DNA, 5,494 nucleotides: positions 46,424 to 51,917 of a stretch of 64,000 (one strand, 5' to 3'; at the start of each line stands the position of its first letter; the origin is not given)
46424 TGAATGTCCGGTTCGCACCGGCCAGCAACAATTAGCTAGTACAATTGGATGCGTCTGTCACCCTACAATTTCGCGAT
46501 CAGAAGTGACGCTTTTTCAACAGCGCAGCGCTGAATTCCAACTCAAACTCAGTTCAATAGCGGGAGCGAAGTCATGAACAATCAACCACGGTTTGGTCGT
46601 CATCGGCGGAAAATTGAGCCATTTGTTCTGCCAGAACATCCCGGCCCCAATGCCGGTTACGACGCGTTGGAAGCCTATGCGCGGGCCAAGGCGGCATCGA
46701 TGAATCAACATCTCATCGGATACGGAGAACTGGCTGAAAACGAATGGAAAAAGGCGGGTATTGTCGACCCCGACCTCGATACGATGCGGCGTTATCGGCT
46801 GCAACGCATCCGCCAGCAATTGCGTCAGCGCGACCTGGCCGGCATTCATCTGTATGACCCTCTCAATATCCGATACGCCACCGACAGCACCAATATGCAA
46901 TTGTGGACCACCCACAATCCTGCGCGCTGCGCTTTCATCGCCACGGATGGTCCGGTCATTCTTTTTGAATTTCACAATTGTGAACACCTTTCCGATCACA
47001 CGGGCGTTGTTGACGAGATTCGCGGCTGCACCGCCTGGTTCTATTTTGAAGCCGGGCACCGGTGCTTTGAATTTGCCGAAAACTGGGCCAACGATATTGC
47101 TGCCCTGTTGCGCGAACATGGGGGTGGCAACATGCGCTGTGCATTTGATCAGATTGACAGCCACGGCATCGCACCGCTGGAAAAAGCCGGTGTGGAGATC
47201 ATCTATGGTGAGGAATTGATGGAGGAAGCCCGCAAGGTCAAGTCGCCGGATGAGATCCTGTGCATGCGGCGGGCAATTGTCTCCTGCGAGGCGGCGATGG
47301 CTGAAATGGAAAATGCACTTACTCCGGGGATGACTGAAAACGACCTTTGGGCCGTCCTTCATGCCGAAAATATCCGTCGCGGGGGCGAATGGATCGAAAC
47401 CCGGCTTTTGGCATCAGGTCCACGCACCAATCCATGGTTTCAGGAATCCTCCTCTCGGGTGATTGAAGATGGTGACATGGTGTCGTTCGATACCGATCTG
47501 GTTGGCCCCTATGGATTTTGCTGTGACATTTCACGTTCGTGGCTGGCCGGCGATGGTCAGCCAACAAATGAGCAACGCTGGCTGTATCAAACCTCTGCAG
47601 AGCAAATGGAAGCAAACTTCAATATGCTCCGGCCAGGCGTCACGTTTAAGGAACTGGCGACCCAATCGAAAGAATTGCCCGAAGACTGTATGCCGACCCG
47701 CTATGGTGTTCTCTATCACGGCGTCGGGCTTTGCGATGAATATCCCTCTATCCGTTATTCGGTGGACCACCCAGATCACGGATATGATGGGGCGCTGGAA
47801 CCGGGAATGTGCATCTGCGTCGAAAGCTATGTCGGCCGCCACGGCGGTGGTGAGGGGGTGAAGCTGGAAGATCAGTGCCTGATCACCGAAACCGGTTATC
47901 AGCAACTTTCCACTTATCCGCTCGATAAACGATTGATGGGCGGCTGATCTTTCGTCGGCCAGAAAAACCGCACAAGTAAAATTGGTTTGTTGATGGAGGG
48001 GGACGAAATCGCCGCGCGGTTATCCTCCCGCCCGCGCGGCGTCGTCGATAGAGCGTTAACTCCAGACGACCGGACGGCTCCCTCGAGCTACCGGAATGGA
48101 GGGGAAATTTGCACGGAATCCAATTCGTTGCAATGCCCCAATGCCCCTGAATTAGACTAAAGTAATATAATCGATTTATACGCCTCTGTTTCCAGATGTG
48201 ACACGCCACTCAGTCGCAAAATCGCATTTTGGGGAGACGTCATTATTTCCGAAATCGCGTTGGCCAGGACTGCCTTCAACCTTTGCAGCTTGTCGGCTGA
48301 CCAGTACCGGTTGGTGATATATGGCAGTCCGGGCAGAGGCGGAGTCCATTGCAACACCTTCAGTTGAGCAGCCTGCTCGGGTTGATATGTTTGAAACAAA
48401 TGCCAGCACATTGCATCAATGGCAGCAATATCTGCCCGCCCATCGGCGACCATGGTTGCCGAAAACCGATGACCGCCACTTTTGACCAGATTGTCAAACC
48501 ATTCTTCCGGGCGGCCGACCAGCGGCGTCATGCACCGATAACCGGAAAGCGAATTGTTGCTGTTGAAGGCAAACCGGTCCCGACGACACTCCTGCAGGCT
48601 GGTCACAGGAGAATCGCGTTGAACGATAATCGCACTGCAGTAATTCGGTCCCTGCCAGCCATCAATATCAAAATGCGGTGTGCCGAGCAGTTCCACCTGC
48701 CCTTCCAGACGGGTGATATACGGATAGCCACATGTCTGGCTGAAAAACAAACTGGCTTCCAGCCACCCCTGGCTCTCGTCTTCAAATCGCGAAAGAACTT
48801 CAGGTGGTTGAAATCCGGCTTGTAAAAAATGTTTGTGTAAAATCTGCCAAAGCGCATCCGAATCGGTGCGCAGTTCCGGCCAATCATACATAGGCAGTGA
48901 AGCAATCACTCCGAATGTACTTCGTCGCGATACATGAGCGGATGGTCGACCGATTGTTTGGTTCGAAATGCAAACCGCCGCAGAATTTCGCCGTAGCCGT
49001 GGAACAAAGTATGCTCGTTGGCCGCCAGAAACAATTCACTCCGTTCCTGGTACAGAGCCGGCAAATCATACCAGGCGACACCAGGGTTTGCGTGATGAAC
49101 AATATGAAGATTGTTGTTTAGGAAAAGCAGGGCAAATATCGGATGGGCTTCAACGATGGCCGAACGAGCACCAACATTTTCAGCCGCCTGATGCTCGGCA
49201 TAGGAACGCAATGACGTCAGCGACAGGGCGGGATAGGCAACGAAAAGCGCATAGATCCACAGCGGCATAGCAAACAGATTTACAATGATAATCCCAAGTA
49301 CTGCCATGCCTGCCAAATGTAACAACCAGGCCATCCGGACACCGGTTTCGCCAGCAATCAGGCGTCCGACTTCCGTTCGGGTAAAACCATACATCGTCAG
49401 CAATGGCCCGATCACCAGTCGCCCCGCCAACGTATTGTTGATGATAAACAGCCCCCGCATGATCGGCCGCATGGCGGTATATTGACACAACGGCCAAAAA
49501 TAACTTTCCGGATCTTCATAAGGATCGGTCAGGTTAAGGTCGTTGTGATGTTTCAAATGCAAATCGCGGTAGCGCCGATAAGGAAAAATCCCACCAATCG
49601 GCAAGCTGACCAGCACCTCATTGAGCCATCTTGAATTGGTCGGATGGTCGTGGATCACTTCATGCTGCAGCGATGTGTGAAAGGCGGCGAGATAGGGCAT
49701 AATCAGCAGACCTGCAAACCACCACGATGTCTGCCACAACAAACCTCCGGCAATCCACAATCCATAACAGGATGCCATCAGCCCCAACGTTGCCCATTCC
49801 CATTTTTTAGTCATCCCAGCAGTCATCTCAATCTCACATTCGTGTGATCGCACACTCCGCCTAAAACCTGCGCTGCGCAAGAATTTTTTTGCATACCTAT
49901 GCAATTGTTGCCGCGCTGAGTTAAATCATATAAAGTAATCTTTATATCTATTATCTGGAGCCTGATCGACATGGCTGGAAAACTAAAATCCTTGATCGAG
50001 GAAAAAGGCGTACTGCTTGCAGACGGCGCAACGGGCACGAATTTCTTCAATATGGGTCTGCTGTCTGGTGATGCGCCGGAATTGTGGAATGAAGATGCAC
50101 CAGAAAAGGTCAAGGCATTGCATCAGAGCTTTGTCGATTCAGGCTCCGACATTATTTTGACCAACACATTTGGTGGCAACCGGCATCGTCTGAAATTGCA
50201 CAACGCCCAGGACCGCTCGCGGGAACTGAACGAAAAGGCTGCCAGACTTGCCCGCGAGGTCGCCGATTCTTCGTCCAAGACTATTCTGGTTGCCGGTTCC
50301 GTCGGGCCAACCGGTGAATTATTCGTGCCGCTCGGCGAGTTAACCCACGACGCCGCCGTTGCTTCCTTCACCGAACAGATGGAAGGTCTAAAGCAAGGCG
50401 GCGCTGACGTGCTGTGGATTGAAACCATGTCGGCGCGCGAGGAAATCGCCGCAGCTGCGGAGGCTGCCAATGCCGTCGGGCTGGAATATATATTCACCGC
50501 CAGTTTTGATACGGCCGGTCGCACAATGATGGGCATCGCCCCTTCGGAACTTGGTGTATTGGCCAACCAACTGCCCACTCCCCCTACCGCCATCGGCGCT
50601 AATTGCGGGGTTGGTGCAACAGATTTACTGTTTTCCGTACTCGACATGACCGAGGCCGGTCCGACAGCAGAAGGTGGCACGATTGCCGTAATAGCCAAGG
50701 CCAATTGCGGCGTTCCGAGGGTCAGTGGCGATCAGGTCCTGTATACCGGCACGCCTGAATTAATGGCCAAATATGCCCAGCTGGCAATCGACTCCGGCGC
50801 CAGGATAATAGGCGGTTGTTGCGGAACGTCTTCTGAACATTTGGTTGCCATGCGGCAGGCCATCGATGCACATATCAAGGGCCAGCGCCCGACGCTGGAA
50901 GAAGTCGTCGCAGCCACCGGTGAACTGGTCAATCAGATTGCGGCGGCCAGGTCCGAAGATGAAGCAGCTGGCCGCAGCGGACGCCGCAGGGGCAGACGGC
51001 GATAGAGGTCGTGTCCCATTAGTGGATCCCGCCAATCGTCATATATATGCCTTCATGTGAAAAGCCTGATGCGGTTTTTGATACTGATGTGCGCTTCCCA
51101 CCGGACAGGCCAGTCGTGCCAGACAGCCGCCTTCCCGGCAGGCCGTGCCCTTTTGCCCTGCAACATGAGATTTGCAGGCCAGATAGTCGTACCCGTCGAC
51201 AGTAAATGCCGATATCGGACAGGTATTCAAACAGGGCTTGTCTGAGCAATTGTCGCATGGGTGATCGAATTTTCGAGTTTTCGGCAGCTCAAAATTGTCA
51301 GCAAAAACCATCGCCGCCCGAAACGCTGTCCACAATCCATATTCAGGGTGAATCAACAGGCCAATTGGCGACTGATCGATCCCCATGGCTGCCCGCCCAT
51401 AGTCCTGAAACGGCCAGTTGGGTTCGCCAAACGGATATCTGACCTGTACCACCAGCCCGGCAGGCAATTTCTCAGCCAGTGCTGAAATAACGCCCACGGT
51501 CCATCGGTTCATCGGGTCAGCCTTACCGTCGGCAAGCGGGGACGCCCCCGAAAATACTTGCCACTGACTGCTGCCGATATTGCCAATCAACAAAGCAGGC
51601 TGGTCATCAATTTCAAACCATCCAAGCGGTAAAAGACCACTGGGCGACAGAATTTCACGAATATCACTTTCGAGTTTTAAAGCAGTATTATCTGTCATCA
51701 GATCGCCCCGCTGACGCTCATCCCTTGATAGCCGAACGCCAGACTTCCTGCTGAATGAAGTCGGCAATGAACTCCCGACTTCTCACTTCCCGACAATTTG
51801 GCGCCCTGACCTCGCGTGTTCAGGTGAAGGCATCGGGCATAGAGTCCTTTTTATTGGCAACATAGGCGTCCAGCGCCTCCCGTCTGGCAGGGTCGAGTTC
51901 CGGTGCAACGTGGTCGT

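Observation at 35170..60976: Shared Arg/Gly-rich terminal peptide on five enzymes of one methyl-transfer pathway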

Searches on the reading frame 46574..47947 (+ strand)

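Call 10: search_protein_families(library=pfam, proteins=[window:46574-47947:+])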
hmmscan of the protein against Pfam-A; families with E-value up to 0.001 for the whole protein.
window:46574-47947:+ (457 aa): 2 families
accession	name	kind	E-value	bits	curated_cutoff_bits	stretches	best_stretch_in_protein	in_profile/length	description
PF00557.29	Peptidase_M24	-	4.1e-35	121.9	23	1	230-439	2-208/208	Metallopeptidase family M24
PF01321.24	Creatinase_N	-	0.00032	21.7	22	1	75-193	1-95/128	Creatinase/Prolidase N-terminal domain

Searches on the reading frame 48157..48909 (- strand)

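Call 11: search_protein_families(library=pfam, proteins=[window:48157-48909:-])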
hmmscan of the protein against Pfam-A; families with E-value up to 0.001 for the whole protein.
window:48157-48909:- (250 aa): 1 family
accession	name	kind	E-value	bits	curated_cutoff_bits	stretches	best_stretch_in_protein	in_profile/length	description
PF12974.12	Phosphonate-bd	-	8.6e-20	71.6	27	1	71-217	69-215/242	ABC transporter, phosphonate, periplasmic substrate-binding protein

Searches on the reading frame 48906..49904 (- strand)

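Call 11: search_protein_families(library=pfam, proteins=[window:48906-49904:-])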
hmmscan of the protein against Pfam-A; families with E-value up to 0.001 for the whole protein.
window:48906-49904:- (332 aa): 1 family
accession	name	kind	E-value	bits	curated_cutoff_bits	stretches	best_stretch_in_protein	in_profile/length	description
PF00487.30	FA_desaturase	-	5.9e-33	115.1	29.7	1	61-292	2-242/253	Fatty acid desaturase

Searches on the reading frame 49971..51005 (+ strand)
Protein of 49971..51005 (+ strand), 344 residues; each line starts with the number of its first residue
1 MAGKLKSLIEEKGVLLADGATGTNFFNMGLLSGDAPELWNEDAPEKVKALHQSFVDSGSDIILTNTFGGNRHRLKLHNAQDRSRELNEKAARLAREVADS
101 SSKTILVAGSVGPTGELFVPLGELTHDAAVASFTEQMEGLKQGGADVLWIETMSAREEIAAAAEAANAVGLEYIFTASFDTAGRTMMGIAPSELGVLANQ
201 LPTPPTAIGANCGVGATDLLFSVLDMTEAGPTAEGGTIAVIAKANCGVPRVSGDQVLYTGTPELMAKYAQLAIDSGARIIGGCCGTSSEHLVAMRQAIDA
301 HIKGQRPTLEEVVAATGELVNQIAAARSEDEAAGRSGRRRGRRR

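Call 11: search_protein_families(library=pfam, proteins=[window:49971-51005:+])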
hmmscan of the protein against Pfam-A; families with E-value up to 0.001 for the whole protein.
window:49971-51005:+ (344 aa): 1 family
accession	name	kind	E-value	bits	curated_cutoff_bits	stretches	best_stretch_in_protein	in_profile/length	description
PF02574.22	S-methyl_trans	-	1.8e-59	202.4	22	1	15-298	1-283/283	Homocysteine S-methyltransferase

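Call 77: search_protein_families(library=ncbifam, proteins=[window:49971-51005:+], max_evalue=0.00001)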
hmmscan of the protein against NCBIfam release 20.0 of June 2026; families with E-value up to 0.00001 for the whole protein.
window:49971-51005:+ (344 aa): 5 families
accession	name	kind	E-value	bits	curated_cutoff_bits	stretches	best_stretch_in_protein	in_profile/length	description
NF005718.0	PRK07534.1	equivalog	1.7e-151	504.3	338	1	1-340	2-336/337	betaine--homocysteine S-methyltransferase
NF006396.0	PRK08645.1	equivalog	1.9e-60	204.6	453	1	11-313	9-295/611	bifunctional homocysteine S-methyltransferase/methylenetetrahydrofolate reductase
TIGR02082.1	metH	equivalog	3.4e-41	140.9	1010.85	1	37-317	42-331/1182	methionine synthase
NF007024.0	PRK09490.1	equivalog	1.8e-33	115.5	1497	1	37-317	58-348/1234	methionine synthase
NF007020.0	PRK09485.1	equivalog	7.3e-23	81.1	215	1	4-299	3-304/306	homocysteine S-methyltransferase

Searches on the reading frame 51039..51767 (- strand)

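Call 11: search_protein_families(library=pfam, proteins=[window:51039-51767:-])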
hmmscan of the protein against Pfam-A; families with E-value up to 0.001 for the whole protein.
window:51039-51767:- (242 aa): 0 families

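Call 12: search_protein_families(library=pfam, proteins=[window:51039-51767:-], max_evalue=0.01)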
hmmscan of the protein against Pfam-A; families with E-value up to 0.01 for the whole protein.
window:51039-51767:- (242 aa): 1 family
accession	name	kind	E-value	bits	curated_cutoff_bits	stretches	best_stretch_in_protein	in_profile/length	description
PF16690.10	MMACHC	-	0.0051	16.8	27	1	131-163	124-155/216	Methylmalonic aciduria and homocystinuria type C family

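Call 77: search_protein_families(library=ncbifam, proteins=[window:51039-51701:-], max_evalue=0.00001)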
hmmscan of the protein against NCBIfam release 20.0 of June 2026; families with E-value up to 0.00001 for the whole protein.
window:51039-51701:- (220 aa): 0 families
